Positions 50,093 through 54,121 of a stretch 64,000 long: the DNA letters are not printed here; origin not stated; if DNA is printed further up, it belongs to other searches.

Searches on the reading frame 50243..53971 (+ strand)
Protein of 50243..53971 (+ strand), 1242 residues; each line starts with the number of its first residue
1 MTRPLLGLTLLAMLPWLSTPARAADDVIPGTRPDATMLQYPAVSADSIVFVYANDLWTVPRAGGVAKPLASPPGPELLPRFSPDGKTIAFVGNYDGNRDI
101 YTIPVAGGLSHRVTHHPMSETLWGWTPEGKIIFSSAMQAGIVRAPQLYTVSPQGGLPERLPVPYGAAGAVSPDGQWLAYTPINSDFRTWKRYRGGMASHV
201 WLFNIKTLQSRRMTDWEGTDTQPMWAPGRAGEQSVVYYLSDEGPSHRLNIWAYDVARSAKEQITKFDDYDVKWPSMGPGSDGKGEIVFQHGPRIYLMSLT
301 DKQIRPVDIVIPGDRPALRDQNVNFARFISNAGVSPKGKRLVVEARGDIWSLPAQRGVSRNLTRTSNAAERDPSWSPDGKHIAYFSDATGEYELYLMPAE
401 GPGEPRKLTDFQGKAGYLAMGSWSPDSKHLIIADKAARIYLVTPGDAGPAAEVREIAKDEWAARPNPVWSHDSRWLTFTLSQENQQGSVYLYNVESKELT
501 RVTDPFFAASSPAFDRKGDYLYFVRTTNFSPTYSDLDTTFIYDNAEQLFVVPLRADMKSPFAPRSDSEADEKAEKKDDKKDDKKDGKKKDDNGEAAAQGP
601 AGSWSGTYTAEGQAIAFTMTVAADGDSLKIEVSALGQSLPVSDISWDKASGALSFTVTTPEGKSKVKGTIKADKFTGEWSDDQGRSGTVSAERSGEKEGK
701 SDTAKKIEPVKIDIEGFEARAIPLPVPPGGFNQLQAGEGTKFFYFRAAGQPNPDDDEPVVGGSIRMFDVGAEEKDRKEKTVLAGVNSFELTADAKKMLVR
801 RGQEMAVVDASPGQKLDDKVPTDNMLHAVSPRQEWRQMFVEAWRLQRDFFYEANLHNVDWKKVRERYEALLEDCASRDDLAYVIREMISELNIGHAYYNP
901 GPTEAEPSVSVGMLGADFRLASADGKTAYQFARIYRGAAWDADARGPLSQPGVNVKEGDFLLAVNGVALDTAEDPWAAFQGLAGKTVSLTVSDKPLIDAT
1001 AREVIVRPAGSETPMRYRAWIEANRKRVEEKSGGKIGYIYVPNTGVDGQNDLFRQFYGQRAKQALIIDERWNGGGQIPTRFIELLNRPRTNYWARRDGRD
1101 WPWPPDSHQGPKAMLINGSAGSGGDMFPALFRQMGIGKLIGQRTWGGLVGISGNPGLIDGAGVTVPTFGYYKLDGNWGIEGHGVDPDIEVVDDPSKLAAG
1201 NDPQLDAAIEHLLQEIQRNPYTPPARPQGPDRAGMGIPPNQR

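Call 27: search_protein_families(library=pfam, proteins=[window:50243-53971:+], max_evalue=0.001)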
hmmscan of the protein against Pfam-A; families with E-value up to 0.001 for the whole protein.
window:50243-53971:+ (1242 aa): 6 families
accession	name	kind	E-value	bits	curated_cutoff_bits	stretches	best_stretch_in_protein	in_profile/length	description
PF07676.18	PD40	-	2.9e-27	94.4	20.9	2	67-101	2-37/38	WD40-like Beta Propeller Repeat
PF14684.11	Tricorn_C1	-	3.1e-23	81.9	24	1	831-888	1-58/59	Tricorn protease C1 domain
PF03572.23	Peptidase_S41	-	5.7e-21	75.2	24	1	1035-1190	1-165/165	Peptidase family S41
PF14685.13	PDZ_Tricorn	-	5.8e-21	74.7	25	1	912-1004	1-86/88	Tricorn protease PDZ domain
PF00930.27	DPPIV_N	-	8.6e-10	38.3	22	0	52-117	21-82/354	Dipeptidyl peptidase IV (DPP IV) N-terminal region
PF23414.1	Beta-prop_EML_2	-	0.00021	21.2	90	0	331-463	44-172/266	Echinoderm microtubule-associated protein second beta-propeller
